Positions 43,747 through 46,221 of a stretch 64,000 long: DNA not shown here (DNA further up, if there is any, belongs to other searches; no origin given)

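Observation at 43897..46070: Kef-type CPA2 antiporter fused to TrkA domains and a C-terminal UBP-type zinc finger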

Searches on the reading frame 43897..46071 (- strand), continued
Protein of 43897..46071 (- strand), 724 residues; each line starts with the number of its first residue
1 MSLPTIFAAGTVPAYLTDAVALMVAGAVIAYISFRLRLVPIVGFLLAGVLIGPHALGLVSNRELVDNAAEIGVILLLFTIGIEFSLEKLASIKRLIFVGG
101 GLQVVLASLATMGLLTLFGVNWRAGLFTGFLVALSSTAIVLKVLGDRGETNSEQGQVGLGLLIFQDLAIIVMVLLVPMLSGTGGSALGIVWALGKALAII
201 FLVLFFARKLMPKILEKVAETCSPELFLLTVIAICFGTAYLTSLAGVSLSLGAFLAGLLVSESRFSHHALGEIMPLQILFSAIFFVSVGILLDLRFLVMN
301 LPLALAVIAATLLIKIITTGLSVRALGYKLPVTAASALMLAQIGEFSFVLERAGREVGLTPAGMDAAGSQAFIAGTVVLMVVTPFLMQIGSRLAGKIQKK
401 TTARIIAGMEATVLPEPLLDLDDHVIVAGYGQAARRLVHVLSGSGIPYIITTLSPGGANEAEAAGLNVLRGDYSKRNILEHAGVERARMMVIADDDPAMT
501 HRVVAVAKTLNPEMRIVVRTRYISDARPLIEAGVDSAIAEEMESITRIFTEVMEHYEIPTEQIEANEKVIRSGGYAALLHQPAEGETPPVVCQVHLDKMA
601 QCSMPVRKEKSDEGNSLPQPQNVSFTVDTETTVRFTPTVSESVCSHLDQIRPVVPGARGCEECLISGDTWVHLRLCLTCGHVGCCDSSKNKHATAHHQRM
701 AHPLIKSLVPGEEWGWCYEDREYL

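Call 9: find_homologous_proteins(query=window:43900-46071:-, max_evalue=1e-30)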
Query window:43900-46071:- (724 aa): 7887 proteins with E <= 1e-30 among 8000 candidates; the best 120 are listed.
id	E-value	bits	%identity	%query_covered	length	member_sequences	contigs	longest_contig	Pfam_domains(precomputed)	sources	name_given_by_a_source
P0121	0.0e+0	1575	100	100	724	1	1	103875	PF02148.26,PF00999.27,PF02254.25,PF23443.2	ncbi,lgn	-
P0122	0.0e+0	1461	93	100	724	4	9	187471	PF02148.26,PF00999.27,PF02254.25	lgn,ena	-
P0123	0.0e+0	1355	87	100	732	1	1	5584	PF02148.26,PF00999.27,PF02254.25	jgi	jgi:CPA2 family monovalent cation:H+ antiporter-2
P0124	0.0e+0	1342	86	100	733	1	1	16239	PF02148.26,PF00999.27,PF02254.25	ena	-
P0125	0.0e+0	1314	84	100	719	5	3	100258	PF02148.26,PF00999.27,PF02254.25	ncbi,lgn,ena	-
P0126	0.0e+0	1309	84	100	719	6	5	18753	PF02148.26,PF00999.27,PF02254.25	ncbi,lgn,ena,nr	ncbi:MAG: cation:proton antiporter [Acidobacteria bacterium]|nr:cation:proton antiporter [Acidobacte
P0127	0.0e+0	1293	83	100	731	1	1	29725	PF02148.26,PF00999.27,PF02254.25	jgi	-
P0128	0.0e+0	1284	83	100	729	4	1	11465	PF02148.26,PF00999.27,PF02254.25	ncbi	ncbi:MAG: cation:proton antiporter [Acidobacteriota bacterium]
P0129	0.0e+0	1266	82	100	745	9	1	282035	PF02148.26,PF00999.27,PF02254.25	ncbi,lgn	-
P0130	0.0e+0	1261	81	100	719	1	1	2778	PF02148.26,PF00999.27,PF02254.25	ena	-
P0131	0.0e+0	1243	81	98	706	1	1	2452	PF02148.26,PF00999.27,PF02254.25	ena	-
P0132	0.0e+0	1236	80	100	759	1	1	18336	PF02148.26,PF00999.27,PF02254.25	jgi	jgi:CPA2 family monovalent cation:H+ antiporter-2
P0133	0.0e+0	1189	69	100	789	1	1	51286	PF02148.26,PF00999.27,PF02254.25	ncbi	-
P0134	0.0e+0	1180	76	100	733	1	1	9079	PF02148.26,PF00999.27,PF02254.25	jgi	-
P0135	0.0e+0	1147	67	100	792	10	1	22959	PF02148.26,PF00999.27,PF02254.25,PF23443.2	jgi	jgi:CPA2 family monovalent cation:H+ antiporter-2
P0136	0.0e+0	1085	75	83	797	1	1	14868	PF02148.26,PF02080.27,PF00999.27,PF02254.25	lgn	-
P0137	0.0e+0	1075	67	99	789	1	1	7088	PF02148.26,PF02080.27,PF00999.27,PF02254.25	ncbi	ncbi:MAG: cation:proton antiporter [Blastocatellia bacterium]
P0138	0.0e+0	1044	72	99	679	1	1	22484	PF02148.26,PF00999.27,PF02254.25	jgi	jgi:CPA2 family monovalent cation:H+ antiporter-2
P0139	0.0e+0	1043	72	85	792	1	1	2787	PF02148.26,PF02080.27,PF00999.27,PF02254.25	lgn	-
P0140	0.0e+0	1039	71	99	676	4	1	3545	PF02148.26,PF00999.27,PF02254.25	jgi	-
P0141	0.0e+0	1037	74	83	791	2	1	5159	PF02148.26,PF00999.27,PF02254.25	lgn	-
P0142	0.0e+0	1036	62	100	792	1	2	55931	PF02148.26,PF00999.27,PF02254.25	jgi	jgi:monovalent cation:H+ antiporter-2, CPA2 family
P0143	0.0e+0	1031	73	83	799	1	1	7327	PF02148.26,PF02080.27,PF00999.27,PF02254.25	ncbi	ncbi:MAG: cation:proton antiporter [Pyrinomonadaceae bacterium]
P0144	0.0e+0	1018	73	83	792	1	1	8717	PF02148.26,PF02080.27,PF00999.27,PF02254.25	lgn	-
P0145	0.0e+0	1017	63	100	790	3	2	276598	PF02148.26,PF13241.13,PF02080.27,PF00999.27,PF02254.25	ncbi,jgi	jgi:CPA2 family monovalent cation:H+ antiporter-2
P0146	0.0e+0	1014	62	100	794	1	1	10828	PF02148.26,PF02080.27,PF00999.27,PF02254.25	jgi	jgi:monovalent cation:H+ antiporter-2, CPA2 family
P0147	0.0e+0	1013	62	100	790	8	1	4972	PF02148.26,PF13241.13,PF02080.27,PF00999.27,PF02254.25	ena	-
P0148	0.0e+0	1013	61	99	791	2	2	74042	PF02148.26,PF13241.13,PF02080.27,PF00999.27,PF02254.25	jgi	jgi:CPA2 family monovalent cation:H+ antiporter-2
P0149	0.0e+0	1012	60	100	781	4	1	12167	PF02148.26,PF02080.27,PF00999.27,PF02254.25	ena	-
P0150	2.2e-298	1010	61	99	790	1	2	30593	PF02148.26,PF13241.13,PF02080.27,PF00999.27,PF02254.25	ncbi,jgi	jgi:CPA2 family monovalent cation:H+ antiporter-2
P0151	4.3e-298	1009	62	100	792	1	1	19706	PF02148.26,PF13241.13,PF02080.27,PF00999.27,PF02254.25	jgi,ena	jgi:CPA2 family monovalent cation:H+ antiporter-2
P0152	6.7e-298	1008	72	84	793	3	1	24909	PF02148.26,PF13241.13,PF02080.27,PF00999.27,PF02254.25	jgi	jgi:CPA2 family monovalent cation:H+ antiporter-2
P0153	7.1e-298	1008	63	100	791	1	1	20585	PF02148.26,PF13241.13,PF02080.27,PF00999.27,PF02254.25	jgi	jgi:CPA2 family monovalent cation:H+ antiporter-2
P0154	4.7e-297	1005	63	100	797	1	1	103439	PF02148.26,PF02080.27,PF00999.27,PF02254.25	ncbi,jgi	jgi:CPA2 family monovalent cation:H+ antiporter-2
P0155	5.5e-297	1005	63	99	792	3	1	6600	PF02148.26,PF13241.13,PF02080.27,PF00999.27,PF02254.25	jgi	-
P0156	6.4e-297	1005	63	100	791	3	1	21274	PF02148.26,PF02080.27,PF00999.27,PF02254.25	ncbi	ncbi:MAG TPA: cation:proton antiporter [Pyrinomonadaceae bacterium]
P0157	1.0e-296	1004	71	84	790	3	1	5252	PF02148.26,PF02080.27,PF00999.27,PF02254.25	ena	-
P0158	1.6e-296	1004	73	84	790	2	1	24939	PF02148.26,PF02080.27,PF00999.27,PF02254.25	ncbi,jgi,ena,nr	ncbi:MAG TPA: cation:proton antiporter [Pyrinomonadaceae bacterium]|nr:cation:proton antiporter [Pyr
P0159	4.5e-296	1002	70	84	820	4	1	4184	PF02148.26,PF00999.27,PF02254.25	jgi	jgi:CPA2 family monovalent cation:H+ antiporter-2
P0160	2.8e-295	1000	60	100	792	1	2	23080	PF02148.26,PF02080.27,PF00999.27,PF02254.25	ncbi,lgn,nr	ncbi:MAG: cation:proton antiporter [Acidobacteria bacterium]|nr:cation:proton antiporter [Acidobacte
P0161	1.2e-294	997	60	99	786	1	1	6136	PF02148.26,PF02080.27,PF00999.27,PF02254.25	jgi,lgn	jgi:CPA2 family monovalent cation:H+ antiporter-2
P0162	2.1e-294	997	69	84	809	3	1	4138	PF02148.26,PF02080.27,PF00999.27,PF02254.25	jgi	jgi:CPA2 family monovalent cation:H+ antiporter-2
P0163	2.8e-294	996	70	85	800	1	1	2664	PF02148.26,PF02080.27,PF00999.27,PF02254.25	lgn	-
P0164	6.5e-294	995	70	83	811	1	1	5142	PF02148.26,PF02080.27,PF00999.27,PF02254.25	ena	-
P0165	1.1e-293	994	70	85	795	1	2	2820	PF02148.26,PF02080.27,PF00999.27,PF02254.25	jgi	jgi:CPA2 family monovalent cation:H+ antiporter-2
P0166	4.0e-293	992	69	84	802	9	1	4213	PF02148.26,PF02080.27,PF00999.27,PF02254.25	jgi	jgi:CPA2 family monovalent cation:H+ antiporter-2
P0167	5.4e-293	992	63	96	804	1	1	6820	PF02148.26,PF02080.27,PF00999.27,PF02254.25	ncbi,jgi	ncbi:MAG TPA: cation:proton antiporter [Pyrinomonadaceae bacterium]|jgi:CPA2 family monovalent catio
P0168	8.0e-293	991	62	99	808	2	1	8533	PF02148.26,PF02080.27,PF00999.27,PF02254.25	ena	-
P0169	1.0e-292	991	62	100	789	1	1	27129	PF02148.26,PF02080.27,PF00999.27,PF02254.25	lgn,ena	-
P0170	1.3e-292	991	65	93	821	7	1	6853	PF02148.26,PF02080.27,PF00999.27,PF02254.25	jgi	jgi:CPA2 family monovalent cation:H+ antiporter-2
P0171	4.2e-292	989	71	82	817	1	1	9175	PF02148.26,PF02080.27,PF00999.27,PF02254.25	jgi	jgi:CPA2 family monovalent cation:H+ antiporter-2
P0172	8.2e-292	988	61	99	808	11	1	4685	PF02148.26,PF02080.27,PF00999.27,PF02254.25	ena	-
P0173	9.9e-292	988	69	83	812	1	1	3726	PF02148.26,PF02080.27,PF00999.27,PF02254.25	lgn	-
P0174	2.9e-291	986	60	100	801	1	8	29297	PF02148.26,PF02080.27,PF00999.27,PF02254.25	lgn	-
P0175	3.2e-291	986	68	84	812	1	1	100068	PF02148.26,PF02080.27,PF00999.27,PF02254.25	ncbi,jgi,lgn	jgi:CPA2 family monovalent cation:H+ antiporter-2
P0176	3.8e-291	986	68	84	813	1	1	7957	PF02148.26,PF00999.27,PF02254.25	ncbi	-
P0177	1.1e-290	984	61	100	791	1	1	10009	PF02148.26,PF02080.27,PF00999.27,PF02254.25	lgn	-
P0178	4.6e-290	982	70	84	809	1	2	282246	PF02148.26,PF02080.27,PF00999.27,PF02254.25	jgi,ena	jgi:CPA2 family monovalent cation:H+ antiporter-2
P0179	5.8e-290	982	61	100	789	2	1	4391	PF02148.26,PF02080.27,PF00999.27,PF02254.25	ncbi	-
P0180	5.9e-290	982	68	83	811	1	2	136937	PF02148.26,PF00999.27,PF02254.25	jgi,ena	jgi:CPA2 family monovalent cation:H+ antiporter-2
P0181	7.2e-290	982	61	99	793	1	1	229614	PF02148.26,PF02080.27,PF00999.27,PF02254.25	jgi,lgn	jgi:CPA2 family monovalent cation:H+ antiporter-2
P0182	1.1e-289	981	67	84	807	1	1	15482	PF02148.26,PF02080.27,PF00999.27,PF02254.25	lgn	-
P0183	1.4e-289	981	68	85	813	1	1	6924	PF02148.26,PF02080.27,PF00999.27,PF02254.25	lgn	-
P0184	9.7e-289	978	68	84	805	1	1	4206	PF02148.26,PF02080.27,PF00999.27,PF02254.25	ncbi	-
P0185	1.4e-288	977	67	85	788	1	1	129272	PF02148.26,PF02080.27,PF00999.27,PF02254.25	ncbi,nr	ncbi:MAG TPA: cation:proton antiporter [Blastocatellia bacterium]|nr:cation:proton antiporter [Blast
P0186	2.4e-288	977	68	83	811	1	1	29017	PF02148.26,PF02080.27,PF00999.27,PF02254.25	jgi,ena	jgi:CPA2 family monovalent cation:H+ antiporter-2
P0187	2.6e-288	977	70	82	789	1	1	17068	PF02148.26,PF02080.27,PF00999.27,PF02254.25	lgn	-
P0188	5.6e-288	975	68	84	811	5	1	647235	PF02148.26,PF02080.27,PF00999.27,PF02254.25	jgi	jgi:CPA2 family monovalent cation:H+ antiporter-2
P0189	1.2e-287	974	71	81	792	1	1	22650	PF02148.26,PF02080.27,PF00999.27,PF02254.25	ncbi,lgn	-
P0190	1.6e-287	974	68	84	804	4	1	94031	PF02148.26,PF00999.27,PF02254.25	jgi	jgi:CPA2 family monovalent cation:H+ antiporter-2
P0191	1.7e-287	974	61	99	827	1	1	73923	PF02148.26,PF02080.27,PF00999.27,PF02254.25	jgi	jgi:K+:H+ antiporter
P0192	1.8e-287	974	67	84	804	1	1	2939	PF02148.26,PF02080.27,PF00999.27,PF02254.25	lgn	-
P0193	2.0e-287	974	67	84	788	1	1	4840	PF02148.26,PF02080.27,PF00999.27,PF02254.25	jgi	jgi:CPA2 family monovalent cation:H+ antiporter-2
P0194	7.3e-287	972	66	86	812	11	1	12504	PF02148.26,PF02080.27,PF00999.27,PF02254.25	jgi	jgi:monovalent cation:H+ antiporter-2, CPA2 family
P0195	9.4e-287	971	69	83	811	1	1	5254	PF02148.26,PF02080.27,PF00999.27,PF02254.25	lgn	-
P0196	1.1e-286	971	67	84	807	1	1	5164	PF02148.26,PF02080.27,PF00999.27,PF02254.25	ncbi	-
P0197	1.1e-286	971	67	84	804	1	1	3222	PF02148.26,PF02080.27,PF00999.27,PF02254.25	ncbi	-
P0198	1.5e-286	971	67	84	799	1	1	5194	PF02148.26,PF02080.27,PF00999.27,PF02254.25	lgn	-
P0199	2.9e-286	970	68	84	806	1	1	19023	PF02148.26,PF02080.27,PF00999.27,PF02254.25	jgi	jgi:CPA2 family monovalent cation:H+ antiporter-2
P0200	4.8e-286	969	62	100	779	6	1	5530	PF02148.26,PF02080.27,PF00999.27,PF02254.25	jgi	jgi:K+:H+ antiporter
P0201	6.1e-286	969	67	84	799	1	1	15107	PF02148.26,PF02080.27,PF00999.27,PF02254.25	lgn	-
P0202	8.3e-286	968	69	81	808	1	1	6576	PF02148.26,PF02080.27,PF00999.27,PF02254.25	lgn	-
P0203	1.7e-285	967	66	84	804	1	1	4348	PF02148.26,PF02080.27,PF00999.27,PF02254.25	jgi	jgi:monovalent cation:H+ antiporter-2, CPA2 family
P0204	4.2e-285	966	67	85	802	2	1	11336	PF02148.26,PF02080.27,PF00999.27,PF02254.25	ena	-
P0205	4.9e-285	966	67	99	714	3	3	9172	PF02148.26,PF00999.27,PF02254.25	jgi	jgi:CPA2 family monovalent cation:H+ antiporter-2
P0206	7.3e-285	965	67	85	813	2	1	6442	PF02148.26,PF02080.27,PF00999.27,PF02254.25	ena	-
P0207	8.3e-285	965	68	82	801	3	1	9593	PF02148.26,PF02080.27,PF00999.27,PF02254.25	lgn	-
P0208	2.0e-284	964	67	84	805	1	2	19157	PF02148.26,PF02080.27,PF00999.27,PF02254.25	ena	-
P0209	2.8e-284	963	67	85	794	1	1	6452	PF02148.26,PF02080.27,PF00999.27,PF02254.25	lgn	-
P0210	4.2e-284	963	68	84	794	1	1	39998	PF02148.26,PF02080.27,PF00999.27,PF02254.25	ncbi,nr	ncbi:MAG TPA: cation:proton antiporter [Pyrinomonadaceae bacterium]|nr:cation:proton antiporter [Pyr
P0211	4.4e-284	963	65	87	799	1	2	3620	PF02148.26,PF02080.27,PF00999.27,PF02254.25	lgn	-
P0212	4.4e-284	963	67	84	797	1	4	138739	PF02148.26,PF02080.27,PF00999.27,PF02254.25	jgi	jgi:monovalent cation:H+ antiporter-2, CPA2 family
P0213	6.4e-284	962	66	85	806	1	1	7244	PF02148.26,PF02080.27,PF00999.27,PF02254.25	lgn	-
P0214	8.2e-284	962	67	82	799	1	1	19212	PF02148.26,PF02080.27,PF00999.27,PF02254.25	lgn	-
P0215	1.1e-283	961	68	84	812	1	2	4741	PF02148.26,PF02080.27,PF00999.27,PF02254.25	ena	-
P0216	1.6e-283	961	59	99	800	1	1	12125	PF02148.26,PF02080.27,PF00999.27,PF02254.25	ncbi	-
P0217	1.7e-283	961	67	84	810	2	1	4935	PF02148.26,PF02080.27,PF00999.27,PF02254.25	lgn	-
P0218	5.4e-283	959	66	85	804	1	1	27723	PF02148.26,PF02080.27,PF00999.27,PF02254.25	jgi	jgi:monovalent cation:H+ antiporter-2, CPA2 family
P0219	1.0e-282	958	67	84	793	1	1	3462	PF02148.26,PF02080.27,PF00999.27,PF02254.25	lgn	-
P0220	1.2e-282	958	64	86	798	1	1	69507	PF02148.26,PF02080.27,PF00999.27,PF02254.25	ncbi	-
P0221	3.2e-282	956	67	83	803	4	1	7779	PF02148.26,PF02080.27,PF00999.27,PF02254.25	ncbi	-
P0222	4.9e-282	956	58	99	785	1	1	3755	PF02148.26,PF02080.27,PF00999.27,PF02254.25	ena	-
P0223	9.8e-282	955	67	84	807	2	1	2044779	PF02148.26,PF02080.27,PF00999.27,PF02254.25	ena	-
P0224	1.5e-281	954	67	85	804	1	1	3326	PF02148.26,PF00999.27,PF02254.25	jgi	jgi:CPA2 family monovalent cation:H+ antiporter-2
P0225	2.5e-281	953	61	99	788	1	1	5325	PF02148.26,PF02080.27,PF00999.27,PF02254.25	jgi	jgi:CPA2 family monovalent cation:H+ antiporter-2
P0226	5.8e-281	952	57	100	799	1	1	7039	PF02148.26,PF02080.27,PF00999.27,PF02254.25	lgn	-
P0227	7.2e-281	952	68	83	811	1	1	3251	PF02148.26,PF02080.27,PF00999.27,PF02254.25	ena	-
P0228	1.1e-280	951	69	80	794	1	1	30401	PF02148.26,PF02080.27,PF00999.27,PF02254.25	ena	-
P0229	1.3e-280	951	67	83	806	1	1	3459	PF02148.26,PF02080.27,PF00999.27,PF02254.25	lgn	-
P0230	1.5e-280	951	66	82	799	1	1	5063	PF02148.26,PF02080.27,PF00999.27,PF02254.25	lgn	-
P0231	1.1e-279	948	57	99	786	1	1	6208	PF02148.26,PF00999.27,PF02254.25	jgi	jgi:K+:H+ antiporter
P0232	1.9e-279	947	67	83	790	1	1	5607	PF02148.26,PF02080.27,PF00999.27,PF02254.25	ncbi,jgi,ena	ncbi:MAG TPA: cation:proton antiporter [Pyrinomonadaceae bacterium]|jgi:CPA2 family monovalent catio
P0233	2.1e-279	947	66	83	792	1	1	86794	PF02148.26,PF00999.27,PF02254.25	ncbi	ncbi:MAG TPA: cation:proton antiporter [Pyrinomonadaceae bacterium]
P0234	4.8e-279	946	64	86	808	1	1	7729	PF02148.26,PF02080.27,PF00999.27,PF02254.25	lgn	-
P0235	5.6e-279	946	66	84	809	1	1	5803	PF02148.26,PF02080.27,PF00999.27,PF02254.25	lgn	-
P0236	9.3e-279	945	57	99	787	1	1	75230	PF02148.26,PF00999.27,PF02254.25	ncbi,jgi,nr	ncbi:MAG TPA: cation:proton antiporter [Pyrinomonadaceae bacterium]|jgi:CPA2 family monovalent catio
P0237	9.7e-279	945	65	97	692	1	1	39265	PF02148.26,PF00999.27,PF02254.25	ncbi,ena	-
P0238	1.5e-278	944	66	84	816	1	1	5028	PF02148.26,PF02080.27,PF00999.27,PF02254.25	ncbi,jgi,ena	ncbi:MAG TPA: cation:proton antiporter [Pyrinomonadaceae bacterium]|jgi:CPA2 family monovalent catio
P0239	4.4e-278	943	66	98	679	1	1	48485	PF02148.26,PF00999.27,PF02254.25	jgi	jgi:monovalent cation:H+ antiporter-2, CPA2 family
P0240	4.7e-278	943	64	86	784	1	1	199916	PF02148.26,PF02080.27,PF00999.27,PF02254.25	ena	-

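Call 18: find_encoding_contigs(protein=P0121, flank=10000, max_places=3)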
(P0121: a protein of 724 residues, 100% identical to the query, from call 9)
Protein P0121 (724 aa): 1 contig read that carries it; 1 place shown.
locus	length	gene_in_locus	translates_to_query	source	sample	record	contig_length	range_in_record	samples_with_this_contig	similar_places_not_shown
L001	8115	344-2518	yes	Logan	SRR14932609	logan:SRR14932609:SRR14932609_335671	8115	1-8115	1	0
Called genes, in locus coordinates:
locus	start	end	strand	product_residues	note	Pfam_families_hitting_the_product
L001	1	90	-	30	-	?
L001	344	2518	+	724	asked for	PF00999:Na_H_Exchanger, PF02254:TrkA_N, PF23443:DUF7126 (faint), PF02148:zf-UBP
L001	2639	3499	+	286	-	PF06764:DUF1223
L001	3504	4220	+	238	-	PF09335:VTT_dom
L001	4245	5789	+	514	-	PF01134:GIDA (faint), PF07992:Pyr_redox_2, PF13738:Pyr_redox_3 (weak), PF00070:Pyr_redox, PF02852:Pyr_redox_dim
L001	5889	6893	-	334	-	PF01408:GFO_IDH_MocA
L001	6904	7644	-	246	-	-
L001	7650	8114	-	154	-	?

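Call 20: find_encoding_contigs(protein=P0129, flank=8000, max_places=2)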
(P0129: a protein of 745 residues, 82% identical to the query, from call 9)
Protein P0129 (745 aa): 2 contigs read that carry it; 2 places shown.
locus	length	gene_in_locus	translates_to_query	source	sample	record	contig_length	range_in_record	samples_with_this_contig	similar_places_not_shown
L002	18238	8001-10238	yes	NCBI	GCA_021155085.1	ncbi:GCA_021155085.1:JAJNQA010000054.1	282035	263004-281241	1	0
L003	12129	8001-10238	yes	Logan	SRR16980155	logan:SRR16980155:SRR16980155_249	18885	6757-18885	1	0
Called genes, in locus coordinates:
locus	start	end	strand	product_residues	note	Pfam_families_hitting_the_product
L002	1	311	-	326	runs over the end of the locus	PF12146:Hydrolase_4, PF00561:Abhydrolase_1, PF12697:Abhydrolase_6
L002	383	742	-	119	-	-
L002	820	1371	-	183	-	PF02627:CMD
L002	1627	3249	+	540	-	PF01590:GAF, PF13185:GAF_2, PF00158:Sigma54_activat, PF14532:Sigma54_activ_2, PF07728:AAA_5 (weak), PF25601:AAA_lid_14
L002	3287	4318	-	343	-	PF02547:Queuosine_synth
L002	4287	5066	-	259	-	PF00106:adh_short, PF08659:KR, PF13561:adh_short_C2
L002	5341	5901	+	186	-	PF12844:HTH_19, PF13443:HTH_26, PF13560:HTH_31, PF01381:HTH_3, PF07883:Cupin_2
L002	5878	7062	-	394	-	PF01555:N6_N4_Mtase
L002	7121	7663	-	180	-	PF09499:RE_ApaLI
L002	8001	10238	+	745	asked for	PF00999:Na_H_Exchanger, PF02254:TrkA_N, PF02148:zf-UBP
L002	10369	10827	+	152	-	PF21352:Zn_ribbon_Thio2 (weak), PF00085:Thioredoxin, PF13098:Thioredoxin_2 (weak)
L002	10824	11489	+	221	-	PF02308:MgtC (weak)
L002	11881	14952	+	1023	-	PF07494:Reg_prop (weak), PF07495:Y_Y_Y, PF07730:HisKA_3, PF02518:HATPase_c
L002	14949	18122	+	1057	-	PF08450:SGL (faint), PF23748:Beta-prop_LRRK2 (faint), PF07494:Reg_prop (weak), PF07495:Y_Y_Y, PF07730:HisKA_3, PF02518:HATPase_c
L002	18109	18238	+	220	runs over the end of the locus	PF00072:Response_reg, PF00196:GerE, PF08281:Sigma70_r4_2 (weak)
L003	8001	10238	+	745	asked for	PF00999:Na_H_Exchanger, PF02254:TrkA_N, PF02148:zf-UBP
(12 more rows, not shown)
